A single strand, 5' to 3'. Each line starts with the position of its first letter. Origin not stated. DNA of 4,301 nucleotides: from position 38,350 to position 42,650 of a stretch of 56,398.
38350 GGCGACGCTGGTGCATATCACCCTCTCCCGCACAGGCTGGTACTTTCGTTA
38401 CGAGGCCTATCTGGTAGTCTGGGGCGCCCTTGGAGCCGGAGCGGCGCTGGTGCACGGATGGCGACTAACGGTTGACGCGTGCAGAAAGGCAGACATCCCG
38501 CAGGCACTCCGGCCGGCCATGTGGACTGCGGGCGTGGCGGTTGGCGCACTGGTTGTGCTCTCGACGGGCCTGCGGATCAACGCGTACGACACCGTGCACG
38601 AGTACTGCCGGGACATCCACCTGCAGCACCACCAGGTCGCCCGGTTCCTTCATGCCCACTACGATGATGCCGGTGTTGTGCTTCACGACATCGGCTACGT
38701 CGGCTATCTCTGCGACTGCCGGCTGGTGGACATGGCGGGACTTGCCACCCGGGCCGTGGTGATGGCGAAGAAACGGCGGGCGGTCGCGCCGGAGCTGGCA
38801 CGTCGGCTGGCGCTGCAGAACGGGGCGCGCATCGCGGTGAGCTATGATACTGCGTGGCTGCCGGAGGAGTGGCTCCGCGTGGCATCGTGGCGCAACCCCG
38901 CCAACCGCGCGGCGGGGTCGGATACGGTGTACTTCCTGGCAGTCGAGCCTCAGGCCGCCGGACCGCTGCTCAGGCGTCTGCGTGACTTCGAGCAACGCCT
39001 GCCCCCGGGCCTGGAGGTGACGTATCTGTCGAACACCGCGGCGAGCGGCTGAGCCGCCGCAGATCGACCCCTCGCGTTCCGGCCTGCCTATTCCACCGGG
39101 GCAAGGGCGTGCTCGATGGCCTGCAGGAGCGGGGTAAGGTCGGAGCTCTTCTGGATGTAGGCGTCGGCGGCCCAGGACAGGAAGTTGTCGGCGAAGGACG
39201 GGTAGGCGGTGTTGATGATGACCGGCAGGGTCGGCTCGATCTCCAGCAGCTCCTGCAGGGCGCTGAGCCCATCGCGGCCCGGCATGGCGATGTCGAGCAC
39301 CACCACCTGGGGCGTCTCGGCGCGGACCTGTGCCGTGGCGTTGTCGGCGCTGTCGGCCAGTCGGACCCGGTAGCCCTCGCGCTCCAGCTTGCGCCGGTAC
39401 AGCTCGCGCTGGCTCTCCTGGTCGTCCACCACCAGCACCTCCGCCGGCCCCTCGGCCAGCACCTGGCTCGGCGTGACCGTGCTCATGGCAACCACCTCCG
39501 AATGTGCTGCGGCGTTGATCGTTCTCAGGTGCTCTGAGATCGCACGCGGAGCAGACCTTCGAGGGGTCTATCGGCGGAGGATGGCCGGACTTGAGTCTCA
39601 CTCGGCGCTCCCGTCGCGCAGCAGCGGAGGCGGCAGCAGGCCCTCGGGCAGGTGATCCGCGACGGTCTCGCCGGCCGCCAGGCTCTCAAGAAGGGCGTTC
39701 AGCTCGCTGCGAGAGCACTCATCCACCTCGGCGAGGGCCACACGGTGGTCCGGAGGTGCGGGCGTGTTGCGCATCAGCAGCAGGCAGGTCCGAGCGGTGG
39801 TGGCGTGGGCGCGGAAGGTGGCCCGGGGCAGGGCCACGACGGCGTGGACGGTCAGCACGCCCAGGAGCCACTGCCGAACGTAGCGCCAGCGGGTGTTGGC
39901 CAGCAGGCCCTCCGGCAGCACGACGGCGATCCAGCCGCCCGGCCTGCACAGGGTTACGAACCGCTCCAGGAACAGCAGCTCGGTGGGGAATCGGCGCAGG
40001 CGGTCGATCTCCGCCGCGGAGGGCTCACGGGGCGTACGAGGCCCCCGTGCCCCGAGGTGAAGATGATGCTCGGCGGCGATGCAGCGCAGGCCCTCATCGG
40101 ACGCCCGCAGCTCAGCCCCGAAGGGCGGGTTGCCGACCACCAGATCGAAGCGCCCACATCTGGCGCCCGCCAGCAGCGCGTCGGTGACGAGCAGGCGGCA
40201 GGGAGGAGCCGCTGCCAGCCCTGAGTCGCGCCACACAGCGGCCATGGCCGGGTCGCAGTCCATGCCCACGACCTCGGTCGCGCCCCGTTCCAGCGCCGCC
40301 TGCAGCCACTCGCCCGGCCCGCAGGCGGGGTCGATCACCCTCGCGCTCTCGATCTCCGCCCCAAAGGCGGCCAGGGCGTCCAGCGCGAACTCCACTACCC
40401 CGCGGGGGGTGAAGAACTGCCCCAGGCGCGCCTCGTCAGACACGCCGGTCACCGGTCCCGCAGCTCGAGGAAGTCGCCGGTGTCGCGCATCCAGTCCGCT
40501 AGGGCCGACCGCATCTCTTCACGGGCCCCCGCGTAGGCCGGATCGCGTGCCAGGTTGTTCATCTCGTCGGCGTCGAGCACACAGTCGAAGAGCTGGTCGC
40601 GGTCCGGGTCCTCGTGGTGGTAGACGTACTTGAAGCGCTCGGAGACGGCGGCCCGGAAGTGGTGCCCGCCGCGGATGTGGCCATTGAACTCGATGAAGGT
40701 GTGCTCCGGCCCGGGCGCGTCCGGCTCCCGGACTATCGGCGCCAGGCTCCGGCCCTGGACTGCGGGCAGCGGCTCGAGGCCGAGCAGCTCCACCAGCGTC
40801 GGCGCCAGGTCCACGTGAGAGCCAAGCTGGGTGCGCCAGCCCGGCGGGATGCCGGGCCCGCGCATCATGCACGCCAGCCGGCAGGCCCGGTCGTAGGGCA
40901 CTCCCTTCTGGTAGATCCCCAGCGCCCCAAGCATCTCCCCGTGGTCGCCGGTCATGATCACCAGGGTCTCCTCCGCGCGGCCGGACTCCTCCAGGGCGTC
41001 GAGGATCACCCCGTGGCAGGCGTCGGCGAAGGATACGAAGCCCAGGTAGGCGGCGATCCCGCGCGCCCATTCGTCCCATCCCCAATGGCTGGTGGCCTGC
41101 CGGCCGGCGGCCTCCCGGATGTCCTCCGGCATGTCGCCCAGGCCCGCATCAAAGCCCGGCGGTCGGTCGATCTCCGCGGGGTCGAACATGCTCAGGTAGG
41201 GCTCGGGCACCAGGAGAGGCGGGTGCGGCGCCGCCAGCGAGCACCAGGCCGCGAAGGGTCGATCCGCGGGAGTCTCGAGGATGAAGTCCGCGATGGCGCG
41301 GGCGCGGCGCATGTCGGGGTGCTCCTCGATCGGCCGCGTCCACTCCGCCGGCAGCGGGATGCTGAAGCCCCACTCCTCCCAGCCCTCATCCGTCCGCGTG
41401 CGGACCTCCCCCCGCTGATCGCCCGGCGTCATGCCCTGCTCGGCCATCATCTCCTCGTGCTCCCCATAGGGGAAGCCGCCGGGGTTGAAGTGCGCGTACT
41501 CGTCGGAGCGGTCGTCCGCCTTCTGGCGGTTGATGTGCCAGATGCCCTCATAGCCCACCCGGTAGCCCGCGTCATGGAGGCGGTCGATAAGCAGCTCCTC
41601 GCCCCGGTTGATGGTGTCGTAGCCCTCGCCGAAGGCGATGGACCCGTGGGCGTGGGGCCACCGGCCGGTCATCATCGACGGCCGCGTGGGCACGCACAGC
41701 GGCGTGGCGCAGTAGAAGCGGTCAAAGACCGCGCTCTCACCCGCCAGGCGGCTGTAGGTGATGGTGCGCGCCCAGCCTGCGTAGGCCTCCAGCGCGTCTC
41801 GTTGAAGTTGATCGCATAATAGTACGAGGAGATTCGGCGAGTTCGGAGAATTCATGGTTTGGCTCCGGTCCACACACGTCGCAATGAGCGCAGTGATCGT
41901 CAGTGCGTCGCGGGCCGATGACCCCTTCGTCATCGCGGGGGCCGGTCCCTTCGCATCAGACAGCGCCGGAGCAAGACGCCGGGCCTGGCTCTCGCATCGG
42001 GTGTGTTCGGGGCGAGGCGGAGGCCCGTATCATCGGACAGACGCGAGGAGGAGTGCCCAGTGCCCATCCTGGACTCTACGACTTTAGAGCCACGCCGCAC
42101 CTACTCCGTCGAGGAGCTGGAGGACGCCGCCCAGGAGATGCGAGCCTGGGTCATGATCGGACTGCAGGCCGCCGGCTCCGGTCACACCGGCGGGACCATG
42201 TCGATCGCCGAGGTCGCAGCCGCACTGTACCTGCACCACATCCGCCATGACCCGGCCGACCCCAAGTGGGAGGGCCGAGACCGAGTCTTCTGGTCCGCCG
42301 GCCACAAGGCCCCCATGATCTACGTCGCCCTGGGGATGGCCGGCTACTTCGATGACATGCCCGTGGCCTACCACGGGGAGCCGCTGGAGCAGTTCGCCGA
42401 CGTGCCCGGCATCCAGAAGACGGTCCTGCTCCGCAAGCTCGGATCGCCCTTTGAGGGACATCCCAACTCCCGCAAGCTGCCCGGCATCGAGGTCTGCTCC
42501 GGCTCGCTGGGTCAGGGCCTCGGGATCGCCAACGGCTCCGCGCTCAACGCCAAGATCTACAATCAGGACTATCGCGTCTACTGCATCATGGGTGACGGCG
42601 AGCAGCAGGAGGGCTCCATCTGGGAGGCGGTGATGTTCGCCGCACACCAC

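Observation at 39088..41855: Sulfatase, then a TRD-less N6-adenine methyltransferase-like gene (overlapping GTGA), then a stand-alone CheY receiver on one strand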

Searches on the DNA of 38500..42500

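Call 35: search_rna_families(source=window, start=38500, end=42500, threshold=evalue, max_evalue=1)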
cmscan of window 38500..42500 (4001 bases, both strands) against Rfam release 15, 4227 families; matches with E-value up to 1: 0.
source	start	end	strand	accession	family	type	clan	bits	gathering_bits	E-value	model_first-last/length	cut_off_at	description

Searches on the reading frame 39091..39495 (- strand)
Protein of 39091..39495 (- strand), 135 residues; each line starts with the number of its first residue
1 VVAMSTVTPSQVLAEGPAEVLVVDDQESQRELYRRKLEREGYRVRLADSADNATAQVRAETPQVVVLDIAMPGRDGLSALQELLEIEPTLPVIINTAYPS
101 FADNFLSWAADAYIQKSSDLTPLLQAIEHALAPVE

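Call 3: search_protein_families(library=pfam, proteins=[window:39091-39495:-], max_evalue=0.01)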
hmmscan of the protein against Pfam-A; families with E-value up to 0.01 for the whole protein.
window:39091-39495:- (135 aa): 1 family
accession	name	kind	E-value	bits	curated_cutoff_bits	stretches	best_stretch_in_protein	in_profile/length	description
PF00072.30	Response_reg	-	1e-23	84.1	30.2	1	20-128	1-111/111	Response regulator receiver domain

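Call 4: search_protein_families(library=ncbifam, proteins=[window:39091-39495:-], max_evalue=0.01)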
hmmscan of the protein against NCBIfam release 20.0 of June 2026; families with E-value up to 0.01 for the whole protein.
window:39091-39495:- (135 aa): 91 families (the best 25 are shown)
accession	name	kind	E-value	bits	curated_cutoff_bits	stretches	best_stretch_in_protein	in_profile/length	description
TIGR01818.1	ntrC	equivalog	1.6e-18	66.8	558.6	1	20-132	1-115/463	nitrogen regulation protein NR(I)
NF051870.1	NAssimRespRegNtrX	equivalog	3.4e-16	59.2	600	1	18-130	2-118/452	nitrogen assimilation response regulator NtrX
NF007005.1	PRK09468.1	equivalog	8.7e-16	58.1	331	1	19-127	5-115/237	osmolarity response regulator transcription factor OmpR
NF007689.0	PRK10365.1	equivalog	2.8e-15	56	760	1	18-132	6-122/441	sigma-54-dependent response regulator transcription factor ZraR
NF008176.1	PRK10923.1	equivalog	3.6e-15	55.5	620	1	19-134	5-115/469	nitrogen regulation protein NR(I)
NF008469.0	PRK11361.1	equivalog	7.6e-15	54.6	714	1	19-131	6-120/461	acetoacetate metabolism transcriptional regulator AtoC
TIGR02154.1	PhoB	equivalog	9.9e-15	54.5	296.2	1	19-127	4-116/226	phosphate regulon transcriptional regulator PhoB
NF011695.0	PRK15115.1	equivalog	4.7e-14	52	763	1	15-132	4-123/445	two-component system response regulator GlrR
NF045944.1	ResRegRpaBCyano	equivalog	5.1e-14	52.2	330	1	21-118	1-99/229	response regulator transcription factor RpaB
NF040534.1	resp_reg_YycF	equivalog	1.1e-13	51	340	1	19-118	2-102/231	response regulator YycF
NF047793.1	ResRegPgtA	equivalog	1.1e-13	50.8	650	1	18-132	6-122/414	two-component system response regulator PgtA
NF041733.1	resp_reg_CseB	equivalog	2.5e-13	49.9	350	1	19-128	2-112/228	two-component system response regulator CseB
NF040689.1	MtrAB_MtrA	equivalog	4.5e-13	49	300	1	20-128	1-110/219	MtrAB system response regulator MtrA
NF041367.1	CheY_Halo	equivalog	4.8e-13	49.5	200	1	20-129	1-112/114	chemotaxis protein CheY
NF006900.1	PRK09390.1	equivalog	2.1e-12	47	255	1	18-132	5-121/203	response regulator FixJ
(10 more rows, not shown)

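Call 8: search_protein_families(library=padloc, proteins=[window:39091-39495:-], max_evalue=0.01)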
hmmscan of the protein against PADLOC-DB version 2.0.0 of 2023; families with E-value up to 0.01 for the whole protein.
window:39091-39495:- (135 aa): 3 families
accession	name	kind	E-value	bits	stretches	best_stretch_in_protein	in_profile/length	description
PDLC00405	SduA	-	1.7e-09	35.6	1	19-99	8-97/323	DUF4263 domain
PDLC04055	PD-T4-6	-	8.8e-09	32.6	1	12-87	360-437/496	-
PDLC04725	PDC-M60B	-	0.0002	19.3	1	19-75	5-63/158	-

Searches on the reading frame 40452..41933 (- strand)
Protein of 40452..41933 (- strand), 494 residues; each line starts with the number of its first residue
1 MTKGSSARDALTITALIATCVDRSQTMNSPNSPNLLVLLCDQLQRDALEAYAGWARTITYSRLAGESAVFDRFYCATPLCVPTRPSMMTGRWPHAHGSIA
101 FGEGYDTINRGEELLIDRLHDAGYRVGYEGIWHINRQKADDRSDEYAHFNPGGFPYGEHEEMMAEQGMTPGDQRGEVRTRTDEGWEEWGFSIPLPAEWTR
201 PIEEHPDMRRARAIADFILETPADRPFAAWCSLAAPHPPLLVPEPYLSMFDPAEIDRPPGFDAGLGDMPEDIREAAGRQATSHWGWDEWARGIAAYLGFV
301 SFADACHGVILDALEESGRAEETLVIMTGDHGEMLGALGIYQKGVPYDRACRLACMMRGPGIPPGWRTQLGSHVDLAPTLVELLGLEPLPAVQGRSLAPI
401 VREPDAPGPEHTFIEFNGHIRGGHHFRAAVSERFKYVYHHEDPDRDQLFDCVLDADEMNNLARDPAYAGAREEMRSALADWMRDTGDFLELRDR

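Call 3: search_protein_families(library=pfam, proteins=[window:40452-41933:-], max_evalue=0.01)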
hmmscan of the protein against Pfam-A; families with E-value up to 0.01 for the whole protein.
window:40452-41933:- (494 aa): 3 families
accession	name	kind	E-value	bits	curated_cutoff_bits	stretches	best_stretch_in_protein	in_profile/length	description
PF00884.28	Sulfatase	-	5.4e-37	128.1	25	1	33-385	1-300/301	Sulfatase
PF16347.10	SGSH_C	-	5.4e-13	49.8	29.3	1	337-480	2-150/154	N-sulphoglucosamine sulphohydrolase, C-terminal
PF01663.27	Phosphodiest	-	5.7e-07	29.9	23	1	35-101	1-65/342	Type I phosphodiesterase / nucleotide pyrophosphatase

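Call 4: search_protein_families(library=ncbifam, proteins=[window:40452-41933:-], max_evalue=0.01)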
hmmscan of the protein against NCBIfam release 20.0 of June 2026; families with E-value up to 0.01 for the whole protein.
window:40452-41933:- (494 aa): 10 families
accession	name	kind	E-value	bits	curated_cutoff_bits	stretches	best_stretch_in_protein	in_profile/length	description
NF010322.0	PRK13759.1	equivalog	3.3e-49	167.7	481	1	30-486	4-461/486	arylsulfatase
TIGR03417.1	chol_sulfatase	equivalog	1.3e-48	166.2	433.45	2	223-477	181-435/500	choline-sulfatase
NF045661.1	HdlasePehA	equivalog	3e-28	98.7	900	2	293-481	281-484/506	phosphoric/sulfuric ester hydrolase PehA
NF052527.1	Mn_arylsulf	exception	6.9e-24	84.6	850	1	33-484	2-454/479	manganese-dependent arylsulfatase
NF053595.1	LptchSynLtaSGpos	equivalog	0.00015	20.5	970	1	295-387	429-529/626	lipoteichoic acid synthase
NF033409.0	poly_MCR3_broad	equivalog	0.0011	17.6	1075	1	302-350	418-466/535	MCR-3-related phosphoethanolamine--lipid A transferase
NF047438.1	polymyxin_MCR12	exception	0.0016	16.9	1200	1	295-349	422-476/548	MCR-12 family phosphoethanolamine--lipid A transferase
NF028537.1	P_eth_NH2_trans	domain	0.0038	15.8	500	1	302-350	419-467/527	phosphoethanolamine--lipid A transferase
NF033671.1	polymyxin_MCR7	exception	0.0081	14.8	1250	0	312-350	430-468/539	MCR-7 family phosphoethanolamine--lipid A transferase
NF033408.5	polymyxin_MCR3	exception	0.0099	14.5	1225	0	308-350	428-470/540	MCR-3 family phosphoethanolamine--lipid A transferase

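Call 8: search_protein_families(library=padloc, proteins=[window:40452-41933:-], max_evalue=0.01)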
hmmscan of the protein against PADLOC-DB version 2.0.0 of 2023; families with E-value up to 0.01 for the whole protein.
window:40452-41933:- (494 aa): 0 families
